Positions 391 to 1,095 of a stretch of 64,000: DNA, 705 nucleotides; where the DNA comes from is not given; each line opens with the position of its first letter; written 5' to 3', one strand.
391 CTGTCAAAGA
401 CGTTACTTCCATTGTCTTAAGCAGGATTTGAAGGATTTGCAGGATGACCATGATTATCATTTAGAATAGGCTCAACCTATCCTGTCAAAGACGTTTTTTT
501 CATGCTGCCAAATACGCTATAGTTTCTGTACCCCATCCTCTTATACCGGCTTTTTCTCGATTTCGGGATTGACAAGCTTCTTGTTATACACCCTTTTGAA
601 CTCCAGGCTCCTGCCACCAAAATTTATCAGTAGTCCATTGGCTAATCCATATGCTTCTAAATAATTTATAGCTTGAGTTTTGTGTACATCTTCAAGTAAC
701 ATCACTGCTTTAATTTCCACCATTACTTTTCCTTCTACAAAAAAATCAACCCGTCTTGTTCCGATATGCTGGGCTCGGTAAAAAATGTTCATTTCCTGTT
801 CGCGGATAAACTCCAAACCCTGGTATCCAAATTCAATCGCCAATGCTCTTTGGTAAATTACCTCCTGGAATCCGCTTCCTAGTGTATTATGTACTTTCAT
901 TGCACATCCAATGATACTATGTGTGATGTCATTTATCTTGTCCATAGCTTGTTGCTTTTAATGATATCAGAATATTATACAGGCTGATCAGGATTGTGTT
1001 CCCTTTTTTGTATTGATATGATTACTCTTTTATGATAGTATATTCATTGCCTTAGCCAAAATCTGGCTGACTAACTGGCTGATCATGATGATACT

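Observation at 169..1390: GxxExxY nuclease-fold gene embedded in about 1.3 kb of tandem 91-117-bp repeats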

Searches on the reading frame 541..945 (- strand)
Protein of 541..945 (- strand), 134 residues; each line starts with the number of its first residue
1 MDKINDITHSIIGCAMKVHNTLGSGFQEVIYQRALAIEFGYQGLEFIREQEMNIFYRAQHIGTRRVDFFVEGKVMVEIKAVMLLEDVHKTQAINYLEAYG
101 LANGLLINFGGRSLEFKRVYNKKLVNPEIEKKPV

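Call 5: search_protein_families(library=ncbifam, proteins=[window:541-945:-], max_evalue=0.01)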
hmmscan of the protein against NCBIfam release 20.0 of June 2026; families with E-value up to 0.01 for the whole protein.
window:541-945:- (134 aa): 1 family
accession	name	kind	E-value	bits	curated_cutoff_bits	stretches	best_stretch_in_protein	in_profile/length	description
TIGR04256.1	GxxExxY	subfamily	2.4e-39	134.3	35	1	6-119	1-115/116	GxxExxY protein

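Call 6: search_protein_families(library=pfam, proteins=[window:541-945:-], max_evalue=0.01)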
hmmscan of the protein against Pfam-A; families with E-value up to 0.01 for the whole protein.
window:541-945:- (134 aa): 1 family
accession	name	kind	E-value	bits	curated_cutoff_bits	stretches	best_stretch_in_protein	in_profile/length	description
PF13366.12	PDDEXK_3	-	3.8e-38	130.9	22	1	5-119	1-117/117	PD-(D/E)XK nuclease superfamily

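Call 12: find_encoding_contigs(protein=window:541-945:-, flank=5000, max_places=10)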
Protein window:541-945:- (134 aa): no gene with exactly this product is on record in the collection.

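Call 15: find_homologous_proteins(query=window:541-945:-, max_evalue=0.00001)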
Query window:541-945:- (134 aa): 8000 proteins with E <= 0.00001 among 8000 candidates; the best 120 are listed.
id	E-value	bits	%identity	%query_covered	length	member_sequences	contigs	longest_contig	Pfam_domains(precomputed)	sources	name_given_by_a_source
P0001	3.7e-82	291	100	100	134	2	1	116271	PF13366.13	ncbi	-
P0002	5.1e-74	265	90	100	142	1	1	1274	PF13366.13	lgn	-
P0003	1.0e-73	264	90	100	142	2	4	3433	PF13366.13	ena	-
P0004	6.9e-66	238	81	100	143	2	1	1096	PF13366.13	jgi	jgi:GxxExxY protein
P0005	1.2e-65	238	84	100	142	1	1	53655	PF13366.13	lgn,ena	-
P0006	1.3e-65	237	81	100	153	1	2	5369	PF13366.13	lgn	-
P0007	2.5e-65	237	80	100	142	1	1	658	PF13366.13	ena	-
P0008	2.2e-64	233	80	99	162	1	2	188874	PF13366.13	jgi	-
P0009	2.3e-64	233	79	100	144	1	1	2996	PF13366.13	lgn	-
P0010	4.8e-64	232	80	99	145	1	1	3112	PF13366.13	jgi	-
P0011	6.3e-64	232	79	99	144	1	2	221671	PF13366.13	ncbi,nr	ncbi:MAG: GxxExxY protein [Saprospiraceae bacterium]|nr:GxxExxY protein [Saprospiraceae bacterium] M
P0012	6.6e-64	232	79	99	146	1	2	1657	PF13366.13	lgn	-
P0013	7.8e-64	232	79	99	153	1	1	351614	PF13366.13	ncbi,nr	ncbi:MAG: GxxExxY protein [Saprospiraceae bacterium]|nr:GxxExxY protein [Saprospiraceae bacterium]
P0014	2.4e-63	230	84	95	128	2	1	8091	PF13366.13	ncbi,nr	ncbi:MAG: GxxExxY protein [Tannerella sp.]|nr:GxxExxY protein [Tannerella sp.]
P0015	1.5e-62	227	79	100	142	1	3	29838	PF13366.13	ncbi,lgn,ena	-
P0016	1.9e-62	227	83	90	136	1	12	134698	PF13366.13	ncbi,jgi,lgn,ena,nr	ncbi:MAG TPA: GxxExxY protein [Bacteroidales bacterium]|nr:MAG: GxxExxY protein [Bacteroidetes bacte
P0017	3.0e-62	227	78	98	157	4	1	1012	PF13366.13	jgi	-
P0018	3.7e-62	226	79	98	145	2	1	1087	PF13366.13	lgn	-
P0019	4.5e-62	226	80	96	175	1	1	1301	PF13366.13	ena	-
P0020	5.4e-62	226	78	96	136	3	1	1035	PF13366.13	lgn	-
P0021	1.2e-61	225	78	99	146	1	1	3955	PF13366.13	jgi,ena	-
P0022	2.1e-61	224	80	96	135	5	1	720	PF13366.13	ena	-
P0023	3.5e-61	223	81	90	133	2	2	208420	PF13366.13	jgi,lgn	jgi:GxxExxY protein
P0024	4.9e-61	223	79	95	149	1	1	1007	PF13366.13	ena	-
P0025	6.1e-61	222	78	96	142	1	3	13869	PF13366.13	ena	-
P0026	6.5e-61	222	77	96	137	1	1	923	PF13366.13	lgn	-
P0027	7.4e-61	222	81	95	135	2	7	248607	PF13366.13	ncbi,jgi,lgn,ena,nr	ncbi:MAG TPA: GxxExxY protein [Chryseolinea sp.]|nr:GxxExxY protein [Chryseolinea sp.] HPH46015.1 Gx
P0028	7.7e-61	222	78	96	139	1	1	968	PF13366.13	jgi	jgi:GxxExxY protein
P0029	9.2e-61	222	80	95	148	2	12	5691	PF13366.13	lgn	-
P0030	1.2e-60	221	79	94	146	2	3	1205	PF13366.13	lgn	-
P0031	1.5e-60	221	78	96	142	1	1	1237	PF13366.13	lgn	-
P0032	1.8e-60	221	81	95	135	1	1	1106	PF13366.13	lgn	-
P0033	1.9e-60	221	78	96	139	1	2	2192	PF13366.13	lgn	-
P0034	2.0e-60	221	77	96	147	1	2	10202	PF13366.13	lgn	-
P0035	2.2e-60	221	78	96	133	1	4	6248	PF13366.13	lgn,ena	-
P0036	2.7e-60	220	80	95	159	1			PF13366.13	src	-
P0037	3.3e-60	220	78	96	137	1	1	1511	PF13366.13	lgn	-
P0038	3.4e-60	220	78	95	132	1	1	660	PF13366.13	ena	-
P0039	4.1e-60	220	78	96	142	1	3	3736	PF13366.13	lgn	-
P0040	4.6e-60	219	80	93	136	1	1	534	PF13366.13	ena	-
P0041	5.8e-60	219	75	97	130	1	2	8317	PF13366.13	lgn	-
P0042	6.2e-60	219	79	99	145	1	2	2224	PF13366.13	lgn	-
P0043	6.4e-60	219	77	96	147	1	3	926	PF13366.13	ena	-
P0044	7.2e-60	219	76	96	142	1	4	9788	PF13366.13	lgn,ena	-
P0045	7.8e-60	219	78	93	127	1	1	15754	PF13366.13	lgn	-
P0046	8.7e-60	219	77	96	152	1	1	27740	PF13366.13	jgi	jgi:GxxExxY protein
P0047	1.0e-59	218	76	97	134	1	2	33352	PF13366.13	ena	-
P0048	1.1e-59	218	78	96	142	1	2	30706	PF13366.13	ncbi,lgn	-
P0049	1.1e-59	218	77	94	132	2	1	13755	PF13366.13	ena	-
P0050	1.2e-59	218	76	97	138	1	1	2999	PF13366.13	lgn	-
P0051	1.3e-59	218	76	96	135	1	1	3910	PF13366.13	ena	-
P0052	1.5e-59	218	77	96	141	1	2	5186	PF13366.13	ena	-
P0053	1.7e-59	218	76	96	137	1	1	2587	PF13366.13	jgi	jgi:GxxExxY protein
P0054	1.8e-59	218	76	96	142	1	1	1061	PF13366.13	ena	-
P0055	2.0e-59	217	79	90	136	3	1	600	PF13366.13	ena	-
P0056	3.3e-59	217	74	96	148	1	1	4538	PF13366.13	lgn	-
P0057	3.3e-59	217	76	96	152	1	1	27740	PF13366.13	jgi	jgi:GxxExxY protein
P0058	3.5e-59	217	77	96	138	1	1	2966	PF13366.13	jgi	jgi:GxxExxY protein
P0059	3.5e-59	217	78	96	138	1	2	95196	PF13366.13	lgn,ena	-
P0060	3.6e-59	217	75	96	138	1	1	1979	PF13366.13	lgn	-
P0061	3.8e-59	217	75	96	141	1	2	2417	PF13366.13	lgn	-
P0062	3.9e-59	216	77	96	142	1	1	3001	PF13366.13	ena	-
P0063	4.0e-59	216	77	96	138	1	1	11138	PF13366.13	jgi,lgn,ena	-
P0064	4.0e-59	216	79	95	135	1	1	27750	PF13366.13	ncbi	-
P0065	4.9e-59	216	75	96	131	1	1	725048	PF13366.13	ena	-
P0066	5.0e-59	216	75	96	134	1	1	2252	PF13366.13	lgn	-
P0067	5.4e-59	216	75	97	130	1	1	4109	PF13366.13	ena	-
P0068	5.8e-59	216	76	96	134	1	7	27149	PF13366.13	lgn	-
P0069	6.5e-59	216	75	96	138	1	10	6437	PF13366.13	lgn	-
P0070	7.0e-59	216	77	96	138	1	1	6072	PF13366.13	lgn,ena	-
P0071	7.1e-59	216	76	95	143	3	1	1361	PF13366.13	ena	-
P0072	7.7e-59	216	78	95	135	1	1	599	PF13366.13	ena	-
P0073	7.7e-59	216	75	96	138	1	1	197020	PF13366.13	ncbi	ncbi:MAG: GxxExxY protein [Bacteroidales bacterium]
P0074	9.3e-59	215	80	95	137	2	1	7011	PF13366.13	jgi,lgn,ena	-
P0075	9.7e-59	215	75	100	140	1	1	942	PF13366.13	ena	-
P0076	1.0e-58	215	76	96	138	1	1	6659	PF13366.13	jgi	jgi:GxxExxY protein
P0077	1.1e-58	215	76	96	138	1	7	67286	PF13366.13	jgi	jgi:GxxExxY protein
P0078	1.1e-58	215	76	96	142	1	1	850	PF13366.13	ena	-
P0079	1.1e-58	215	76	96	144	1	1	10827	PF13366.13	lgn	-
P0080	1.1e-58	215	76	96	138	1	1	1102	PF13366.13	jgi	jgi:GxxExxY protein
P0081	1.1e-58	215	75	97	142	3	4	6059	PF13366.13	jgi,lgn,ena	jgi:GxxExxY protein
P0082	1.2e-58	215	75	96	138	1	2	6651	PF13366.13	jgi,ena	-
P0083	1.3e-58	215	78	93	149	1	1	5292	PF13366.13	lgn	-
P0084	1.3e-58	215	80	95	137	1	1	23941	PF13366.13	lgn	-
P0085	1.4e-58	215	75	96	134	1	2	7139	PF13366.13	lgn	-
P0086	1.4e-58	215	77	96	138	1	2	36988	PF13366.13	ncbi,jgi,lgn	jgi:GxxExxY protein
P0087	1.5e-58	215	74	96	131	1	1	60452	PF13366.13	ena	-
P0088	1.5e-58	215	75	96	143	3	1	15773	PF13366.13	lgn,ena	-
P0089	2.3e-58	214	76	96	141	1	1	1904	PF13366.13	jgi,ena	jgi:GxxExxY protein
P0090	2.4e-58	214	75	97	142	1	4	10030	PF13366.13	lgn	-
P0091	2.7e-58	214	76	96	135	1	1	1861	PF13366.13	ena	-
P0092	2.9e-58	214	73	97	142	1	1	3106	PF13366.13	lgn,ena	-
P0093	2.9e-58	214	74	96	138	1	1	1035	PF13366.13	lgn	-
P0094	3.0e-58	214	76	96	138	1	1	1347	PF13366.13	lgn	-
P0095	3.0e-58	214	73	100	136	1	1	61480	PF13366.13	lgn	-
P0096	3.3e-58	213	74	96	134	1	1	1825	PF13366.13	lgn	-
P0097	3.6e-58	213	74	97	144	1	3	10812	PF13366.13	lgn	-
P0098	3.6e-58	213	73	97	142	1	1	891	PF13366.13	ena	-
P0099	3.8e-58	213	74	96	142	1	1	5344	PF13366.13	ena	-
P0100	4.5e-58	213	78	95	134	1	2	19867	PF13366.13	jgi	jgi:GxxExxY protein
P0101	4.7e-58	213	76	94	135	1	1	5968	PF13366.13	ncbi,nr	ncbi:MAG: GxxExxY protein [Saprospiraceae bacterium]|nr:GxxExxY protein [Saprospiraceae bacterium]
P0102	5.1e-58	213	75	96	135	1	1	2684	PF13366.13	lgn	-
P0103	5.2e-58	213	74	96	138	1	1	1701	PF13366.13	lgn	-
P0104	6.0e-58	213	74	96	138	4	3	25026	PF13366.13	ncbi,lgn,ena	-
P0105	6.2e-58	213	76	94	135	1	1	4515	PF13366.13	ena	-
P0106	6.6e-58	213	74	96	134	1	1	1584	PF13366.13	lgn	-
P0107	6.7e-58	212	79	95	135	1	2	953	PF13366.13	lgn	-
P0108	7.1e-58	212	73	99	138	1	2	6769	PF13366.13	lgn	-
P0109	7.4e-58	212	76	94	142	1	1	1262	PF13366.13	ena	-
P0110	7.7e-58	212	78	90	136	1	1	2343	PF13366.13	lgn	-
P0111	8.3e-58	212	75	96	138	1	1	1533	PF13366.13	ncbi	-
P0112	9.1e-58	212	74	96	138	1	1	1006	PF13366.13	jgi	jgi:GxxExxY protein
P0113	9.2e-58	212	74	96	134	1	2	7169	PF13366.13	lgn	-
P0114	9.3e-58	212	74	96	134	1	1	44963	PF13366.13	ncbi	-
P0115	9.9e-58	212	74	95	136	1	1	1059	PF13366.13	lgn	-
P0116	1.0e-57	212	75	97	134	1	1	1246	PF13366.13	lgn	-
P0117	1.1e-57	212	75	97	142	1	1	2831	PF13366.13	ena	-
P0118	1.2e-57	212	74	96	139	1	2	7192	PF13366.13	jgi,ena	-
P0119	1.2e-57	212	75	97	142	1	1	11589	PF13366.13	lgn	-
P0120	1.3e-57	212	76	95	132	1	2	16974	PF13366.13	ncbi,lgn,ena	-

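Call 16: find_encoding_contigs(protein=P0001, flank=10000, max_places=5)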
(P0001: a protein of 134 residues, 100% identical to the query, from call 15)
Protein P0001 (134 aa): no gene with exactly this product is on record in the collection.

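Call 17: find_encoding_contigs(protein=P0005, flank=5000, max_places=5)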
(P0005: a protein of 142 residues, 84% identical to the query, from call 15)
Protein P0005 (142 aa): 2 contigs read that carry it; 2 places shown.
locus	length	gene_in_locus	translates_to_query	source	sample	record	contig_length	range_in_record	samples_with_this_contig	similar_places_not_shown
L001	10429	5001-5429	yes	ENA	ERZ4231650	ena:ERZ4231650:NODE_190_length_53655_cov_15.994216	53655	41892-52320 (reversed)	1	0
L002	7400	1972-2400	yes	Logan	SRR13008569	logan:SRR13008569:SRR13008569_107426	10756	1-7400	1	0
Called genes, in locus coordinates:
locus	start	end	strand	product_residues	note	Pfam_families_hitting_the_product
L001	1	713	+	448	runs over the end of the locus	-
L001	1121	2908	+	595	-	PF12161:HsdM_N, PF02384:N6_Mtase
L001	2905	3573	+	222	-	PF02498:Bro-N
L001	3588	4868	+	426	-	PF01420:Methylase_S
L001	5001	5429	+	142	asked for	PF13366:PDDEXK_3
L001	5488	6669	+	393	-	PF03235:GmrSD_N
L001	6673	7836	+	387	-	PF02463:SMC_N (weak), PF11398:DUF2813 (faint), PF13175:AAA_15, PF13304:AAA_21, PF13175:AAA_15, PF12476:DUF3696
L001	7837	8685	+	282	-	-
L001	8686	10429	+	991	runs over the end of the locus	PF04313:HSDR_N, PF04851:ResIII, PF00270:DEAD, PF18766:SWI2_SNF2, PF22679:T1R_D3-like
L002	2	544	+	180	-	?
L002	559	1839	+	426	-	PF01420:Methylase_S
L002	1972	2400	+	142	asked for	PF13366:PDDEXK_3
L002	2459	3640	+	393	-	PF03235:GmrSD_N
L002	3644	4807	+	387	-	PF02463:SMC_N (weak), PF11398:DUF2813 (faint), PF13175:AAA_15, PF13304:AAA_21, PF13175:AAA_15, PF12476:DUF3696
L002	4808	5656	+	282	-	-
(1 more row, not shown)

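Call 18: find_encoding_contigs(protein=P0003, flank=5000, max_places=5)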
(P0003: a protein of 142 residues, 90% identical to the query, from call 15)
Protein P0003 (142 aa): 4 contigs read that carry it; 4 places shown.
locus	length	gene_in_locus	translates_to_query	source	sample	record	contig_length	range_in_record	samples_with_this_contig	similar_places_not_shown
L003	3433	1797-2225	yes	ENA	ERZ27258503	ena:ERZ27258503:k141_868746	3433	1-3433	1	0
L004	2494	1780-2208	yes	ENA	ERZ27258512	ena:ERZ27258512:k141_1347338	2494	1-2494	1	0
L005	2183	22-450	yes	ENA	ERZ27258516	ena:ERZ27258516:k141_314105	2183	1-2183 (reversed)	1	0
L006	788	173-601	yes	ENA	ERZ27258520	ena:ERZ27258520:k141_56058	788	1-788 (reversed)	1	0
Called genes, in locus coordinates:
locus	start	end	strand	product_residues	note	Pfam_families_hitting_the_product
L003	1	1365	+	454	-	?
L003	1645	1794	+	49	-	-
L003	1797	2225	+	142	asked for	PF13366:PDDEXK_3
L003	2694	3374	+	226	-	PF06325:PrmA (weak), PF05175:MTS, PF13649:Methyltransf_25 (faint)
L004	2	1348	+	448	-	?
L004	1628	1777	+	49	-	-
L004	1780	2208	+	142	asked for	PF13366:PDDEXK_3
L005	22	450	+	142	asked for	PF13366:PDDEXK_3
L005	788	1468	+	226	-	PF06325:PrmA (weak), PF05175:MTS, PF13649:Methyltransf_25 (faint)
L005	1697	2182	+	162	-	?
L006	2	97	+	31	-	?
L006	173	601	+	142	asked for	PF13366:PDDEXK_3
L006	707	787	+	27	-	?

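Call 35: search_solved_structures(query=window:541-945:-, max_evalue=1, show_alignments=1)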
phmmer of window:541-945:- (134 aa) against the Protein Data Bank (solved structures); distinct sequences matched with E-value up to 1: 0.

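Call 44: predict_structure(alignment_id=A1)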
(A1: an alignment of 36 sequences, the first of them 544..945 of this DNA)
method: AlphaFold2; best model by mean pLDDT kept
length: 134 residues; sequences in the alignment: 36
mean_pLDDT: 49.0   pTM: 0.40
mean pLDDT of the five models: 49.0, 48.6, 46.1, 45.9, 44.1
residues with pLDDT >= 90: 0; 70-90: 8; 50-70: 56; < 50: 70
segments of 3 or more residues with pLDDT < 50: 54-57, 72-134
pLDDT, mean of each block of 10 residues (from residue 1): 70 65 58 66 63 50 52 39 44 45 31 25 33 36
secondary structure, 60 per line:
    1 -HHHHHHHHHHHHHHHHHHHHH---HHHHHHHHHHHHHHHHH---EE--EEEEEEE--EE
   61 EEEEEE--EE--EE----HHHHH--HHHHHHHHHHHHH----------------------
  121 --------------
elements in order: H2-22 H26-42 E50-56 E59-66 H79-83 H86-98

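Call 45: find_related_loci(query=A1, collection=metagenome_contigs, flank=2500)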
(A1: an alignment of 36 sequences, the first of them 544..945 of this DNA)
Query A1 (134 aa) in metagenome_contigs; peptide patterns used: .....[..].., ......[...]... (x = any residue, [..] = any of these).
600 stretches matched a pattern (row limit reached: there are more); 583 encode a relative of the query (tblastn E <= 1e-3); the best 80 are kept; 80 distinct loci.
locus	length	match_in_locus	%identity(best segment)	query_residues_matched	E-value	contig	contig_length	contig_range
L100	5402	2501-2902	79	1-134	1e-69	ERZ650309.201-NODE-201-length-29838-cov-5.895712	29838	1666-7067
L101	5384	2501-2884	75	2-129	2e-63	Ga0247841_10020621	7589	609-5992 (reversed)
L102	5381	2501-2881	74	1-127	5e-63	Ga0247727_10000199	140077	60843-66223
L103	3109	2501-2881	74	1-127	8e-61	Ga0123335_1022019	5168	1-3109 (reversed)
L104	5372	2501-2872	74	2-125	8e-61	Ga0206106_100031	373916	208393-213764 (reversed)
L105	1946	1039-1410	73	4-127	1e-61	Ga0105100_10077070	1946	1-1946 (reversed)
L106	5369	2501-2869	74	4-126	8e-60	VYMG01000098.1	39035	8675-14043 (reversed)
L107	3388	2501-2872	76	4-127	1e-59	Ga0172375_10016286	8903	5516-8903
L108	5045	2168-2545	73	2-127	2e-59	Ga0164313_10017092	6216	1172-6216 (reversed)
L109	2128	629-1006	72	2-127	9e-60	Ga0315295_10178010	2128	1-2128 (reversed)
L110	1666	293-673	73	1-127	3e-60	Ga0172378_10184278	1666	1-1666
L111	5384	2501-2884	69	6-133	9e-58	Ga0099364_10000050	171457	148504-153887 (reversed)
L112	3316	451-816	73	6-127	6e-57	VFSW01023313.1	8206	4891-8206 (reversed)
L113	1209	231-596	73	4-125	4e-60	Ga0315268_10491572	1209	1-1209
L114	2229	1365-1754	66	3-132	6e-57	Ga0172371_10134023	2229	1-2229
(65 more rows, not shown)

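Call 51: search_protein_families(library=phrogs, proteins=[window:541-945:-], max_evalue=0.001)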
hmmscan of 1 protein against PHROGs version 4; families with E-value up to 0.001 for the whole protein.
window:541-945:- (134 aa): 0 families

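Call 52: search_protein_families(library=padloc, proteins=[window:541-945:-], max_evalue=0.01)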
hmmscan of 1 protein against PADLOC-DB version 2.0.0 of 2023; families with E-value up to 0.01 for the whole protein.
window:541-945:- (134 aa): 0 families

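Call 71: search_solved_structures(query=A1, max_evalue=10, show_alignments=2)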
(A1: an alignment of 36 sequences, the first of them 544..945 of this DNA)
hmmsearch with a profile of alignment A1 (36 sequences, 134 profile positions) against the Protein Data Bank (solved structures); distinct sequences matched with E-value up to 10: 2.
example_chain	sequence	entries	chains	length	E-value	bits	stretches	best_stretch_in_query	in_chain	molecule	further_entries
4p2b_A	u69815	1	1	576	0.6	13.6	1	3-49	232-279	Glutamine aminoacyl-tRNA synthetase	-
7sf2_A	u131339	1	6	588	1.5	12.3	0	26-45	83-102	Glycosyl hydrolase family 2, sugar binding domain protein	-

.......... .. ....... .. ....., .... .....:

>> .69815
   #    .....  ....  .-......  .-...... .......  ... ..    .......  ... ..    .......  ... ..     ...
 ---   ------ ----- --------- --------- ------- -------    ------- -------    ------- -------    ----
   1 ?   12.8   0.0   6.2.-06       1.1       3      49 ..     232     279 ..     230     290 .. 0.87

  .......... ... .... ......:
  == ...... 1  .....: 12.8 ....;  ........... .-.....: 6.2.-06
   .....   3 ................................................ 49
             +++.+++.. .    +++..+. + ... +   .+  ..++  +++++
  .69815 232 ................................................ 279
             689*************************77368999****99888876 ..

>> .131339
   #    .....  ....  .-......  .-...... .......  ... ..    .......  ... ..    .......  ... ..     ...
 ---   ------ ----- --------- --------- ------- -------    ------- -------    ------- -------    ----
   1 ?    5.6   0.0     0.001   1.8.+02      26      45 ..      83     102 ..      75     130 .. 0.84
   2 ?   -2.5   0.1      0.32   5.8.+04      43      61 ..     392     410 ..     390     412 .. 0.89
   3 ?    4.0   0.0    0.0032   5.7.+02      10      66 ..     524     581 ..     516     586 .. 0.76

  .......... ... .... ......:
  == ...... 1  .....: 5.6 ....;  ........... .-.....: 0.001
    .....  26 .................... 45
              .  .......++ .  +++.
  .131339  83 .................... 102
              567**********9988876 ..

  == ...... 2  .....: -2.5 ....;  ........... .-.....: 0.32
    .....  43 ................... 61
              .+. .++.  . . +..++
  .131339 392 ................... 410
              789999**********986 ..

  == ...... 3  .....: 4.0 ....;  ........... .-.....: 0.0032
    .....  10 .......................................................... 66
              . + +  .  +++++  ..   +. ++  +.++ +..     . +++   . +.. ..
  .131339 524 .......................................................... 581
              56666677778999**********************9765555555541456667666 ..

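Call 78: search_protein_representatives(protein=window:541-945:-)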
Query: 134 residues. Proteins with E-value up to 0.001 (for the whole library): 13654; up to 1e-10: 3424; up to 1e-30: 40. The best 150 are listed.
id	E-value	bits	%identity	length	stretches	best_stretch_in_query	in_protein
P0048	3.5e-60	218.2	78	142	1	2-129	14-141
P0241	9.7e-48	178.0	65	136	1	2-124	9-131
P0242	1.4e-47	177.5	69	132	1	6-127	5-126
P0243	7.1e-42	159.1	41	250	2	3-120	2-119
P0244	1.0e-41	158.5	63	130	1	3-128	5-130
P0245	1.2e-41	158.3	64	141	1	3-124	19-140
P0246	9.0e-41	155.5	72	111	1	16-121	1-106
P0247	2.4e-40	154.1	60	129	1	5-128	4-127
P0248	1.2e-39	151.8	58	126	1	5-124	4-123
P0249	1.6e-39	151.5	60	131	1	5-124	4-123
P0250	1.7e-39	151.4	60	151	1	4-124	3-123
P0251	6.0e-39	149.6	58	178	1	2-123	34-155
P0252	7.4e-39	149.3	60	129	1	4-124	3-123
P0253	6.3e-38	146.3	59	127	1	5-125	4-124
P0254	6.3e-38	146.3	58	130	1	6-124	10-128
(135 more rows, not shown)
